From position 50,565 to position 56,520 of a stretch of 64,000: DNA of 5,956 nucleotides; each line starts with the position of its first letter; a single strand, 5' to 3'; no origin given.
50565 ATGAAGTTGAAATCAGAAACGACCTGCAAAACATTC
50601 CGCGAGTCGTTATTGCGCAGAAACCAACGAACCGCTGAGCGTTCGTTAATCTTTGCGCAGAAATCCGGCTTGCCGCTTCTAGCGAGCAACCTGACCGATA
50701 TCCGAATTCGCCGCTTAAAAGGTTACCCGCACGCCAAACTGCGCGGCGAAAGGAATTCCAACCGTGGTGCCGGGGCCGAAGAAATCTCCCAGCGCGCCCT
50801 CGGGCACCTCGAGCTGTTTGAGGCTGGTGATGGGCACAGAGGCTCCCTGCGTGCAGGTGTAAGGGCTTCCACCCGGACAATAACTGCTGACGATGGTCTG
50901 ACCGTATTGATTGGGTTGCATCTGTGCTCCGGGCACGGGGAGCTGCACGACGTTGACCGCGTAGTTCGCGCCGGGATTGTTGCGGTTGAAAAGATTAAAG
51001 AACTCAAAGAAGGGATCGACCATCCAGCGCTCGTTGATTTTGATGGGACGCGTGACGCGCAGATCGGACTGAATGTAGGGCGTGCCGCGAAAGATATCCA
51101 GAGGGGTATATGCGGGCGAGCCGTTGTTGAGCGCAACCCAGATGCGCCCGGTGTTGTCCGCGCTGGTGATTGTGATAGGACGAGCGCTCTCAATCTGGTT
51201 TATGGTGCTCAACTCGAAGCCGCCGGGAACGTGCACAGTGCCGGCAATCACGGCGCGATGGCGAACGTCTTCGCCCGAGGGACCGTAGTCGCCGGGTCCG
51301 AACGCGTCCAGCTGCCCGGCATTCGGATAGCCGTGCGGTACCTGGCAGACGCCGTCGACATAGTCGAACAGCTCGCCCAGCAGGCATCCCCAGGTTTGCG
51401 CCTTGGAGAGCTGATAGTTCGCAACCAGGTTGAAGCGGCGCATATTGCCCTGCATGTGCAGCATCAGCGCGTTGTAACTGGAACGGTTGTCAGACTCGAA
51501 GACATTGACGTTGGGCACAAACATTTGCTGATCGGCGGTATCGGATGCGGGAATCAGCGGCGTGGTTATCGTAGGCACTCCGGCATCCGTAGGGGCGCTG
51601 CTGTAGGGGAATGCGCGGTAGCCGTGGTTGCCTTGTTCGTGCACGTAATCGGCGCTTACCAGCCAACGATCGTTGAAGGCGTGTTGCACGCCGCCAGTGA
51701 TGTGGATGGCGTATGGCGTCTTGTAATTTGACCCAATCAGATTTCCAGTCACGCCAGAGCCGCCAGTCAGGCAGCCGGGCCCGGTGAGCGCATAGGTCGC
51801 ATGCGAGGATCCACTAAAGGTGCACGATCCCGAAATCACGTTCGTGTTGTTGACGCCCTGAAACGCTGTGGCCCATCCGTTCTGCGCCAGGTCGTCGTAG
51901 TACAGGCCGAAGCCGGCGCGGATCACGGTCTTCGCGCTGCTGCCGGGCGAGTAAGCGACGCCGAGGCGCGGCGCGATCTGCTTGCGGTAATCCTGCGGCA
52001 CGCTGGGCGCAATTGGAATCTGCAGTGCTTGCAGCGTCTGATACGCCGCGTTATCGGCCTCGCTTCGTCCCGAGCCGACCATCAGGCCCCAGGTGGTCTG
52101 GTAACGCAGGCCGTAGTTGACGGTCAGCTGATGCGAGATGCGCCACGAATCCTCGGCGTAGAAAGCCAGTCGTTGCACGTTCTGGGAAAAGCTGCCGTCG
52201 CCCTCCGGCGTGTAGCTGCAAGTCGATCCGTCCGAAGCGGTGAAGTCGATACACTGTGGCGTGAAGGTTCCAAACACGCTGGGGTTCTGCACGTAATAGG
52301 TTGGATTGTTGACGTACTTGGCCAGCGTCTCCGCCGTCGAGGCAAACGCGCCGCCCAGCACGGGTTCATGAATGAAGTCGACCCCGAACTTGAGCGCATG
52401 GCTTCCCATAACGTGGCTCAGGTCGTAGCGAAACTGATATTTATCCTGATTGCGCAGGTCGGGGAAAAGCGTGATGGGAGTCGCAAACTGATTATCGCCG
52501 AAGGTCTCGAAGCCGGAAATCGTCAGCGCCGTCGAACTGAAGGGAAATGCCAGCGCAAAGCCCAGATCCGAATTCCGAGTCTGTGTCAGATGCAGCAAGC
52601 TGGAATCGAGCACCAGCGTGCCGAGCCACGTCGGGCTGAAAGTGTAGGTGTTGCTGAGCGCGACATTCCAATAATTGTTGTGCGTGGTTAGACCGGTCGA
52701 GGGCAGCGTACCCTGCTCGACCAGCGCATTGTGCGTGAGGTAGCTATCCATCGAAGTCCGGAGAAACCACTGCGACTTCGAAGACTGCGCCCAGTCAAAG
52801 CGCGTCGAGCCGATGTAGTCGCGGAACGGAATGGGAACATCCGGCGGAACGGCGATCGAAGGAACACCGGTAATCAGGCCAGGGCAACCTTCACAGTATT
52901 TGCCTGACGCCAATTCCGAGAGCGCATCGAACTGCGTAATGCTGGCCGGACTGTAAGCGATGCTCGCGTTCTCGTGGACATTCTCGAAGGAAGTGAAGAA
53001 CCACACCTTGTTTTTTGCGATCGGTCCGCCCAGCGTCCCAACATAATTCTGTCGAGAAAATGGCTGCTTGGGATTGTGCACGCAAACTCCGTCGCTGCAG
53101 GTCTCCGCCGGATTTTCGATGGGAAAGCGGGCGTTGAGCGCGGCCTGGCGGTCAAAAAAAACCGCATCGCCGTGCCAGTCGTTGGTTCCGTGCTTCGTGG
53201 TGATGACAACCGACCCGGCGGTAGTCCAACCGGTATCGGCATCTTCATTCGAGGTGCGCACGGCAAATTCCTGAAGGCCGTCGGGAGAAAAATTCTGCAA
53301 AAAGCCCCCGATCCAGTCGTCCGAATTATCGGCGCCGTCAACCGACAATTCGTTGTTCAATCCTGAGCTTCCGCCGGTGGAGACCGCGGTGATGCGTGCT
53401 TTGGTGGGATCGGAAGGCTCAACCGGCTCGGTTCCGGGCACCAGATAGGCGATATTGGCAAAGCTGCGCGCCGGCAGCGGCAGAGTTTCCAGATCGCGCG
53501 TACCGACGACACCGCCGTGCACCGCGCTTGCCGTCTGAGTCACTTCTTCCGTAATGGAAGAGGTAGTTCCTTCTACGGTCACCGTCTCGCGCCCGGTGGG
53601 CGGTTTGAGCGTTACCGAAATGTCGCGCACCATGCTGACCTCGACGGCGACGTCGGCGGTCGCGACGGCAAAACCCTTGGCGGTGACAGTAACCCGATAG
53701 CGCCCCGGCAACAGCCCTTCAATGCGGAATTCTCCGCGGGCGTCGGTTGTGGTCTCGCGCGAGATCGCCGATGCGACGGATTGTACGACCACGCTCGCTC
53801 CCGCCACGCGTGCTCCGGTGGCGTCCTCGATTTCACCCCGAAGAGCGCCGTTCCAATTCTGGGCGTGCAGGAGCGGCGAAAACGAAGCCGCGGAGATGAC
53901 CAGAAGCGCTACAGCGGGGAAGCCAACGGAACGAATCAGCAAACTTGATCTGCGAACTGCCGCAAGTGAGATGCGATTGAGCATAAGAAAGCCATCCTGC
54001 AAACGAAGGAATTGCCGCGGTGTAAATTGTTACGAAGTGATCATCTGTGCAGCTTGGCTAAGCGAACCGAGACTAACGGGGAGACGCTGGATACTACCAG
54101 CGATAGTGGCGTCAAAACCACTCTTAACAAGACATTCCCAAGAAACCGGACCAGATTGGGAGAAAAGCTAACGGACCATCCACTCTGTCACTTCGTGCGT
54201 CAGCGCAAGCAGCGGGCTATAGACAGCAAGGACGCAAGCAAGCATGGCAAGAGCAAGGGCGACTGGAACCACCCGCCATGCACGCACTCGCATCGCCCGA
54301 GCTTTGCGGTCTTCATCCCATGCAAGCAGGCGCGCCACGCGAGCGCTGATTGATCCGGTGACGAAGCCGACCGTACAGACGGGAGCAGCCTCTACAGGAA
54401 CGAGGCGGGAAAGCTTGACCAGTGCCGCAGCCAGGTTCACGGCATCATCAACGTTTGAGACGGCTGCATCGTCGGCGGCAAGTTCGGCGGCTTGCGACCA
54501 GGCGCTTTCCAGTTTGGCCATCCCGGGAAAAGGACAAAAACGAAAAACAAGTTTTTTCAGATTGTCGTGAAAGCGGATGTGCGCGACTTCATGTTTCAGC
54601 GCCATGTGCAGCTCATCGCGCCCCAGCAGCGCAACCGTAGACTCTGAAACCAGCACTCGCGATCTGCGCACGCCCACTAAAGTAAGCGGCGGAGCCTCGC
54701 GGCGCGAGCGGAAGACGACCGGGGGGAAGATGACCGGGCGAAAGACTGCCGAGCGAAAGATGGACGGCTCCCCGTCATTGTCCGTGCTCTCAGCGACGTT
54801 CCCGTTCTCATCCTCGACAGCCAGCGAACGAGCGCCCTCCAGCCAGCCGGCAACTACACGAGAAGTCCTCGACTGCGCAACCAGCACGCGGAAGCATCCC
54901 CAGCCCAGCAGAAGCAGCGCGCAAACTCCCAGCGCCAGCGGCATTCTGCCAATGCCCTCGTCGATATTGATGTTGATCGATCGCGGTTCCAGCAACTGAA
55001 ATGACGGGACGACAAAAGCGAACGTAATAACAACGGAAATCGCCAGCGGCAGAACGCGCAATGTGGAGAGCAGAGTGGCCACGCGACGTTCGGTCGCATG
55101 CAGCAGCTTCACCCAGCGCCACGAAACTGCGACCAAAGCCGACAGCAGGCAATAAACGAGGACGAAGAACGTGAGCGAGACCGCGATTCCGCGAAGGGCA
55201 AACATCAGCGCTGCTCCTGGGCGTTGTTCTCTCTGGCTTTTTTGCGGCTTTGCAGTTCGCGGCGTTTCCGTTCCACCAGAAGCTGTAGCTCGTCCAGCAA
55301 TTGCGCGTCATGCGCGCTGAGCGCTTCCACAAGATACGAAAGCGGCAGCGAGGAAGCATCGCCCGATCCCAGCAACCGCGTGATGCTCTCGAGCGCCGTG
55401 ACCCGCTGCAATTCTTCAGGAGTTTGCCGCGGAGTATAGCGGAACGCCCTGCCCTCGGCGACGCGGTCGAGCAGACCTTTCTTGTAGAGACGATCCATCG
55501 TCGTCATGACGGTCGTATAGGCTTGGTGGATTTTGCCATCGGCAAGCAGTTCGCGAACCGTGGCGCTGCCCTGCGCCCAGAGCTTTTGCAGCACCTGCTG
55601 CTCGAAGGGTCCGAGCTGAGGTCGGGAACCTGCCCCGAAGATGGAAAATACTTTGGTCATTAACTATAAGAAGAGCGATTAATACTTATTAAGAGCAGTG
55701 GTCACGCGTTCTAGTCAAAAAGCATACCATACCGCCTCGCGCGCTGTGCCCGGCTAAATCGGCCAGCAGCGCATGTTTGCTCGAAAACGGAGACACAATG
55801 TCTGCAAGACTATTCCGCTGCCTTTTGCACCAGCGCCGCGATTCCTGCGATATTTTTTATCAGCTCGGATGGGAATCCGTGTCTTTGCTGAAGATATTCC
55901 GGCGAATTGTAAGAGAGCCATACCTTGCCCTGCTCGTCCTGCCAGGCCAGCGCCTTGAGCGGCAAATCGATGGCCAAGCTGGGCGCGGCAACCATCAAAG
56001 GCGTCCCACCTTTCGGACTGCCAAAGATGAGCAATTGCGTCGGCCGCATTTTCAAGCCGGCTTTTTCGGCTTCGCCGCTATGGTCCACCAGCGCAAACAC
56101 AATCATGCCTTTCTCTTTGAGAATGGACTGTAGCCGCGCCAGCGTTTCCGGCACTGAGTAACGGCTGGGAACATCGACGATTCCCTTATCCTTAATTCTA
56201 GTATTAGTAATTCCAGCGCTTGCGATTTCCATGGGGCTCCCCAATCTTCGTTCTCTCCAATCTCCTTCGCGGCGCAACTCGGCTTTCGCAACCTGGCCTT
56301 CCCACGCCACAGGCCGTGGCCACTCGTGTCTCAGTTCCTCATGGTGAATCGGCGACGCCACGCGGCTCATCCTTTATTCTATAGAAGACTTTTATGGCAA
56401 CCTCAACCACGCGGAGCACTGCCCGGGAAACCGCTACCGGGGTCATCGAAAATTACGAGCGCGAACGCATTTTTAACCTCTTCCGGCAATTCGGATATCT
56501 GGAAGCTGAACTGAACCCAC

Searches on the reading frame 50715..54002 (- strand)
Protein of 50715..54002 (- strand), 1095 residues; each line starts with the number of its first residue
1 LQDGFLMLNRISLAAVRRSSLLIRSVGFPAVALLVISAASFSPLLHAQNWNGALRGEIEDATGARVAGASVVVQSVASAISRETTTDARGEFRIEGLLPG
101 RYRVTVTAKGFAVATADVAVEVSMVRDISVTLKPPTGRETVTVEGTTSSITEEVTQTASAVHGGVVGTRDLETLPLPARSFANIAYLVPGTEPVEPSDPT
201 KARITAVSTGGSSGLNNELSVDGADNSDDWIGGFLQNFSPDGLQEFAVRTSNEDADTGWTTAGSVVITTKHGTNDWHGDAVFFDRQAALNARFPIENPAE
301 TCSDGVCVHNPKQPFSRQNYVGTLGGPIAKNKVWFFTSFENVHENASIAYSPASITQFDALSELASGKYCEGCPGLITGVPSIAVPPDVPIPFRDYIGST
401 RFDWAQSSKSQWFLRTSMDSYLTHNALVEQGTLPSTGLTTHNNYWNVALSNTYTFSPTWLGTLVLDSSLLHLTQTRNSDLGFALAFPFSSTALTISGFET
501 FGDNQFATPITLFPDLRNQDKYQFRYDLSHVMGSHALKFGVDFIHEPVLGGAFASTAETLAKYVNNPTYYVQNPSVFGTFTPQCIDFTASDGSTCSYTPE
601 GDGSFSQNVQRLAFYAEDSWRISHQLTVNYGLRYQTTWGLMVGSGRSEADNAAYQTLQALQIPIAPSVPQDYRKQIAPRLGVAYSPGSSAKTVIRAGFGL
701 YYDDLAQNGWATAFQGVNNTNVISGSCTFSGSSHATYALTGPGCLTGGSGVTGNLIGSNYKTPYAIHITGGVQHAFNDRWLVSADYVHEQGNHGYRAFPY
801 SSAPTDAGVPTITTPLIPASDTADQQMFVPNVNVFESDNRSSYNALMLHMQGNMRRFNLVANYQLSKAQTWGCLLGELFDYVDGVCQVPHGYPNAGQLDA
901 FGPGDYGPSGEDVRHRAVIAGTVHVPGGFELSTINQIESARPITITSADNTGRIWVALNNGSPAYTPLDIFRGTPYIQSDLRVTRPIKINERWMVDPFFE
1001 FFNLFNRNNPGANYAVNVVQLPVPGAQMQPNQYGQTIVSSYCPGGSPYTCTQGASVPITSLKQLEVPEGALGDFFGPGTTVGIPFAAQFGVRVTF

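Call 98: search_protein_families(library=pfam, proteins=[window:50715-54002:-], max_evalue=0.00001)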
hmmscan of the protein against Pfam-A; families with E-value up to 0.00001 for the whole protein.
window:50715-54002:- (1095 aa): 5 families
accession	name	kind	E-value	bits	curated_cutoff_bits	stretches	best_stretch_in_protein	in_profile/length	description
PF25183.1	OMP_b-brl_4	-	5e-75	253.9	30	2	397-951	156-721/838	Outer membrane beta barrel domain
PF13620.12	CarboxypepD_reg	-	4.9e-19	68.9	32.3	1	54-133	2-82/82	Carboxypeptidase regulatory-like domain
PF13715.12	CarbopepD_reg_2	-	3.7e-07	30.5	32.2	1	55-136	2-80/88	CarboxypepD_reg-like domain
PF17210.9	SdrD_B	-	3.6e-06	27.6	29.7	0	58-120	16-79/112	SdrD B-like domain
PF14686.12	fn3_3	-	8.9e-06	25.8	24.4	0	84-122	29-67/75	Polysaccharide lyase family 4, domain II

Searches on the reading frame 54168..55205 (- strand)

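Call 98: search_protein_families(library=pfam, proteins=[window:54168-55205:-], max_evalue=0.00001)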
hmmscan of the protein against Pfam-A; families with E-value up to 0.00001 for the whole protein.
window:54168-55205:- (345 aa): 1 family
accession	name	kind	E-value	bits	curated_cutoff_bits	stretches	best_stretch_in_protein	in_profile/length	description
PF05569.17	Peptidase_M56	-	7.1e-06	25.8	31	0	176-290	170-293/296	BlaR1 peptidase M56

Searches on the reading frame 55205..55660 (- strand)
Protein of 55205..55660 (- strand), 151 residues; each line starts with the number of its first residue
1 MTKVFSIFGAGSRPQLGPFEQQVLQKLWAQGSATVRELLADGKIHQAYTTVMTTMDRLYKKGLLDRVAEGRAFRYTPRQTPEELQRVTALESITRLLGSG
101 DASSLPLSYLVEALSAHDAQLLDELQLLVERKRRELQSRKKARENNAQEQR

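Call 98: search_protein_families(library=pfam, proteins=[window:55205-55660:-], max_evalue=0.00001)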
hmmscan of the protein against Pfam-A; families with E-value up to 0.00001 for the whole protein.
window:55205-55660:- (151 aa): 1 family
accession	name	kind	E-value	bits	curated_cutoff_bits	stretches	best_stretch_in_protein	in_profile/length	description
PF03965.22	Penicillinase_R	-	1.7e-19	70.7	22.6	1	16-124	1-111/115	Penicillinase repressor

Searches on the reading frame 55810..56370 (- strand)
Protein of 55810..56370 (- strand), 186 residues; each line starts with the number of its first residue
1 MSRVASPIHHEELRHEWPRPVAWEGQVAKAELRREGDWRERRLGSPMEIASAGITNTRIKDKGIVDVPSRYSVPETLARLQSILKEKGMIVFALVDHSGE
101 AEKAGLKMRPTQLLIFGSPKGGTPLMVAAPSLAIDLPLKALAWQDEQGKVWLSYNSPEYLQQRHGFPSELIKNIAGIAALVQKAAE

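Call 98: search_protein_families(library=pfam, proteins=[window:55810-56370:-], max_evalue=0.00001)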
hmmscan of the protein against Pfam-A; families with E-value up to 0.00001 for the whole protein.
window:55810-56370:- (186 aa): 1 family
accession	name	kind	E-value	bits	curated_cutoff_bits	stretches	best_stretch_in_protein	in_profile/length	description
PF03625.19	DUF302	-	4.7e-20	71.7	23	1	95-157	1-63/63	Domain of unknown function DUF302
